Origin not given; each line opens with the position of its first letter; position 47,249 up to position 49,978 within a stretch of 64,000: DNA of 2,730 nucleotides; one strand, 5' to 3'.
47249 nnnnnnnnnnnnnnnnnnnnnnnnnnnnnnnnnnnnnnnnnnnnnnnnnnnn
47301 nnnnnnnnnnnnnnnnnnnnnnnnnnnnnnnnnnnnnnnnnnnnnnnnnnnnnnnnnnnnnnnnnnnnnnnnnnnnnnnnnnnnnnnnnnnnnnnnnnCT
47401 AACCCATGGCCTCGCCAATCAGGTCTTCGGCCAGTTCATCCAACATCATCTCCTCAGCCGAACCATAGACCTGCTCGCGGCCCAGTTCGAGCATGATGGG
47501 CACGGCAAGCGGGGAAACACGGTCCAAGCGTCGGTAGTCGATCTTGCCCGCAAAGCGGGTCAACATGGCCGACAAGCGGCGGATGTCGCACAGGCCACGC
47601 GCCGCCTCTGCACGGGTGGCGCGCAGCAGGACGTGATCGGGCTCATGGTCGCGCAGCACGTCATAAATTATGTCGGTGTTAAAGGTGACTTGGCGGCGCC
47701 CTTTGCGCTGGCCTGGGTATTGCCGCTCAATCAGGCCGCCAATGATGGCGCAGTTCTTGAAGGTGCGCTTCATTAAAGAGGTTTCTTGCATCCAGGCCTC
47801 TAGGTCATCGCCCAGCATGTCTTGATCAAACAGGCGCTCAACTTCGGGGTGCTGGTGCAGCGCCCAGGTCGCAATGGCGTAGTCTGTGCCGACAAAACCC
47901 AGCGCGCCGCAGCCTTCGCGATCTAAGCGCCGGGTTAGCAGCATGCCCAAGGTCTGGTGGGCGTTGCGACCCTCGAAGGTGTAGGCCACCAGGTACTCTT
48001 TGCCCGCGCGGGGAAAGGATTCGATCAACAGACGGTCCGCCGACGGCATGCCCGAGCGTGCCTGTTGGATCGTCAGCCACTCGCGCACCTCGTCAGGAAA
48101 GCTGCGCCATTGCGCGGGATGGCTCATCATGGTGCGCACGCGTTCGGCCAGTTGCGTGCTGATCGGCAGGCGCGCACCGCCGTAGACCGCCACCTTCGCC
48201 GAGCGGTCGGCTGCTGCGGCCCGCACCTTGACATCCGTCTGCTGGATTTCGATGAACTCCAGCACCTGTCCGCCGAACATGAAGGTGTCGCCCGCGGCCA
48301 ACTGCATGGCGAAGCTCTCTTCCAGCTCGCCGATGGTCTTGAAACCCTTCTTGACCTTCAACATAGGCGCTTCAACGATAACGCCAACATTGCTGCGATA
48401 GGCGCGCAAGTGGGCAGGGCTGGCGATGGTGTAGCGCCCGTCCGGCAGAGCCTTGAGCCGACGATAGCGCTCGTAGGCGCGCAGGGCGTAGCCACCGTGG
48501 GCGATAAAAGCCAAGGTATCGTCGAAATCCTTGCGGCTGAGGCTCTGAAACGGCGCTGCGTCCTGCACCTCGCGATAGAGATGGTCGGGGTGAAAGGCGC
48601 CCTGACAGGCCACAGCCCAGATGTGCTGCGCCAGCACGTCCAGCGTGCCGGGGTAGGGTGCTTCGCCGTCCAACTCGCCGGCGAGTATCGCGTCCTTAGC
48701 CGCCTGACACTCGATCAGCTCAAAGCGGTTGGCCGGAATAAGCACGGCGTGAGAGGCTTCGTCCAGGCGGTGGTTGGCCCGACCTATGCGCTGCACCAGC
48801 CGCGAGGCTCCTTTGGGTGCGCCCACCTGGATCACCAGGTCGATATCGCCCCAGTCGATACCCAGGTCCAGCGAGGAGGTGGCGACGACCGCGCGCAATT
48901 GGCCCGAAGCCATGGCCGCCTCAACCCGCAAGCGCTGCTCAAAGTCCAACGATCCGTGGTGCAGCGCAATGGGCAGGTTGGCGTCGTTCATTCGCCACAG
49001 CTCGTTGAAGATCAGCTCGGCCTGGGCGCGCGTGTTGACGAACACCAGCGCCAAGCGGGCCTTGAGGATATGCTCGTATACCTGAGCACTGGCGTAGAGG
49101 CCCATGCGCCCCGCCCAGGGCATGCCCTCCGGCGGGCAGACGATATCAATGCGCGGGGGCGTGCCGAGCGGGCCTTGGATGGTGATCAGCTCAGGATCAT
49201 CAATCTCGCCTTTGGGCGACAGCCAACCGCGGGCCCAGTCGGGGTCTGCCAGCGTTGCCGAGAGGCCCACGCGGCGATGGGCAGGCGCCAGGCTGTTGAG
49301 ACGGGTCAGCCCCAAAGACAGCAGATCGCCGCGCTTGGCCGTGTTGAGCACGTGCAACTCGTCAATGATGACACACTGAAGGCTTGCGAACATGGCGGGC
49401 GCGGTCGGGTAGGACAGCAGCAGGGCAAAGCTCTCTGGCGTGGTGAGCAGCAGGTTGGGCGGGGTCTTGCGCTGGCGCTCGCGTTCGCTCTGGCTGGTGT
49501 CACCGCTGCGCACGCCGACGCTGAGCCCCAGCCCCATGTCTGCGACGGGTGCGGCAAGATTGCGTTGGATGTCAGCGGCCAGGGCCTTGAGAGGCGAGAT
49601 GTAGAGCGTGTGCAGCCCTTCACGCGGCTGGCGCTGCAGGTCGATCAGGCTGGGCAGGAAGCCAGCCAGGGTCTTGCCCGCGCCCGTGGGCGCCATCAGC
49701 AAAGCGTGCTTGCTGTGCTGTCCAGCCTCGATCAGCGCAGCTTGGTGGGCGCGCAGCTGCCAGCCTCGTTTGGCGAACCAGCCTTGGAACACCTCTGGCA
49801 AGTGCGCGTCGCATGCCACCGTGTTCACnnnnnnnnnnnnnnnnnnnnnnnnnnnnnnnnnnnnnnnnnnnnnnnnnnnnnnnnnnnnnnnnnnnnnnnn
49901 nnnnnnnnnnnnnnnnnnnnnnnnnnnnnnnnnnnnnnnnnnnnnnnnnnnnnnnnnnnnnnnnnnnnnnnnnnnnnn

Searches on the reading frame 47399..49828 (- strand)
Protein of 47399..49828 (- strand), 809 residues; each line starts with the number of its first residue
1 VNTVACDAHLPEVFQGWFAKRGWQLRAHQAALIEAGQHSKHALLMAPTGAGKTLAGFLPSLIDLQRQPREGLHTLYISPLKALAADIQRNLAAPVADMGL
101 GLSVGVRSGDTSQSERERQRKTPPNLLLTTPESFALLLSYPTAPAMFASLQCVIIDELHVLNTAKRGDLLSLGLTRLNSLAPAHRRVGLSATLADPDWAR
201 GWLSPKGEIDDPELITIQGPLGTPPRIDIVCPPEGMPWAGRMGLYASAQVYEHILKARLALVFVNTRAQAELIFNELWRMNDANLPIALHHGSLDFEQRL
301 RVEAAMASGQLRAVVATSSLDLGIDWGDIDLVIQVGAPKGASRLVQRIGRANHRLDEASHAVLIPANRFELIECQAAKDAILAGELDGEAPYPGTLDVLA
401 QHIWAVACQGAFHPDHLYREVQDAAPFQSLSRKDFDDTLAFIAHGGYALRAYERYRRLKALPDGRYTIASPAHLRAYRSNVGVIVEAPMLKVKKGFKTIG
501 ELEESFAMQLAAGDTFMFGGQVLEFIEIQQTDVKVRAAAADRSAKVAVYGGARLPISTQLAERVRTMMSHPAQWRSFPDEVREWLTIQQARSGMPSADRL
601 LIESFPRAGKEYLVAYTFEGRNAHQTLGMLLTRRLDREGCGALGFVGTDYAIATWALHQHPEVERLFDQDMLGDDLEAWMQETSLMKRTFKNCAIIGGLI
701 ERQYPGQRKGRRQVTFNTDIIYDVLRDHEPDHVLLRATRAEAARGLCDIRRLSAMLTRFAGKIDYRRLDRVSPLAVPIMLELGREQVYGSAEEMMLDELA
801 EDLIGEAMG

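Call 3: search_protein_families(library=pfam, proteins=[window:47399-49828:-], max_evalue=0.01)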
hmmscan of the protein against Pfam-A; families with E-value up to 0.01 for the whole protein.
window:47399-49828:- (809 aa): 6 families
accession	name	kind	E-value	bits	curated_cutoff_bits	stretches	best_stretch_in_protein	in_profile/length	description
PF08494.16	DEAD_assoc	-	2.1e-49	168.4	23.5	1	594-775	1-191/191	DEAD/H associated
PF19306.5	WH_Lhr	-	2.8e-41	141.1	27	1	380-541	2-164/168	Large helicase-related protein, winged helix domain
PF00270.35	DEAD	-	4.1e-28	98.6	26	1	27-194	2-161/167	DEAD/DEAH box helicase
PF00271.37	Helicase_C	-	8.8e-17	61.8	23.5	1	256-351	14-106/110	Helicase conserved C-terminal domain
PF04851.21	ResIII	-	9.1e-08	32.6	22.5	1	24-193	8-162/164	Type III restriction enzyme, res subunit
PF22590.2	Cas3-like_C_2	-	0.00039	21.1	27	1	258-352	3-102/106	CRISPR-associated nuclease/helicase Cas3, C-terminal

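Call 4: search_protein_families(library=ncbifam, proteins=[window:47399-49828:-], max_evalue=0.01)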
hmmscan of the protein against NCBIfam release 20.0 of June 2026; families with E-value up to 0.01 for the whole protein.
window:47399-49828:- (809 aa): 32 families (the best 25 are shown)
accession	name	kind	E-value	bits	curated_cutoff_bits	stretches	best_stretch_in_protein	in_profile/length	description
TIGR04121.1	DEXH_lig_assoc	equivalog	0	1056.1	850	1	13-803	2-802/804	ligase-associated DNA damage response DEXH box helicase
NF010338.0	PRK13767.1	equivalog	3.8e-118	396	849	2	10-569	19-601/877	ATP-dependent helicase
NF007284.0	PRK09751.1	equivalog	1.9e-78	264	1496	2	289-762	354-852/1538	ATP-dependent helicase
TIGR03817.1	DECH_helic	hypoth_equivalog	2.9e-28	98.6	874.1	1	24-364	36-382/742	helicase/secretion neighborhood putative DEAH-box helicase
NF002654.0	PRK02362.1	equivalog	6.7e-24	84.2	887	1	8-204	6-192/739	ATP-dependent DNA helicase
NF001308.0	PRK00254.1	equivalog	4.5e-16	58.2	1216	1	28-272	27-253/720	ATP-dependent DNA helicase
NF002251.0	PRK01172.1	equivalog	1.1e-15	56.9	891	1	10-203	8-189/674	ATP-dependent DNA helicase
NF041063.1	DpdF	equivalog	1e-14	54.1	550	2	42-162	161-283/813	protein DpdF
NF041067.1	DpdJ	equivalog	8.7e-13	46.8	800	2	313-351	575-613/1482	protein DpdJ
TIGR00614.1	recQ_fam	subfamily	1.8e-12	46.8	219.8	1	260-364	229-329/470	RecQ family ATP-dependent DNA helicase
NF008394.0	PRK11192.1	equivalog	4.5e-12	45.5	507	2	256-352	243-339/441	ATP-dependent RNA helicase SrmB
NF008279.0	PRK11057.1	equivalog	9e-12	44.2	1015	2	256-353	235-329/608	ATP-dependent DNA helicase RecQ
TIGR01389.1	recQ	equivalog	6.1e-11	41.5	640.2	2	260-364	227-327/591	DNA helicase RecQ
TIGR01587.1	cas3_core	equivalog_domain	6.7e-11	41.9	102.45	1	43-355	3-319/358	CRISPR-associated helicase Cas3'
TIGR02621.3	cas3_GSU0051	exception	2e-10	40.2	400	1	248-364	262-383/854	type I-G CRISPR-associated helicase/endonuclease Cas3g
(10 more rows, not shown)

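Call 5: search_protein_families(library=padloc, proteins=[window:47399-49828:-], max_evalue=0.01)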
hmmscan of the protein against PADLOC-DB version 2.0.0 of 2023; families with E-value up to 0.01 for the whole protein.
window:47399-49828:- (809 aa): 70 families (the best 25 are shown)
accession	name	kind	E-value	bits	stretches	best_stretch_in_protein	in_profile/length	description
PDLC02503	BrxHI|BrxHII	-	3e-74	248.6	1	22-636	21-614/698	BrxHI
PDLC03960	SngC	-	1.1e-72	244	1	14-636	13-642/720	-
PDLC02897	DpdJ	-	4.3e-71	238.2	1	5-540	80-638/1570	DpdJ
PDLC02501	BrxHI|BrxHII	-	1.1e-47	160.8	1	16-570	20-554/925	BrxHI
PDLC02864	DpdF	-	1.3e-18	65.1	2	258-364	232-337/610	DpdF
PDLC00194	HamB1|HamB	-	2.8e-18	63.2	1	23-195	227-395/995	DEAD-box helicase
PDLC03928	PsyrT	-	1.4e-17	61.2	2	260-366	244-347/689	-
PDLC02896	DpdJ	-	9.1e-16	54.7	3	314-351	584-621/1487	DpdJ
PDLC02870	DpdF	-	7.2e-15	52.5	1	23-364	11-329/534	DpdF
PDLC01761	Cas3b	-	1.8e-14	51.4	2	153-361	357-542/705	-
PDLC02865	DpdF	-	3.5e-12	42.7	1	257-364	977-1079/1499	DpdF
PDLC01770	Cas3g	-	5.4e-12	43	1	248-363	242-350/733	-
PDLC02569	DrmA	-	8.2e-12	41.7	1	261-372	772-891/1095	DrmA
PDLC01252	Cas3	-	1.7e-11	42.1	1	43-361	3-294/324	CAS-I; effector_G3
PDLC00938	Cas3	-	1.8e-11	41.9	1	43-355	3-319/358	CRISPR-associated helicase Cas3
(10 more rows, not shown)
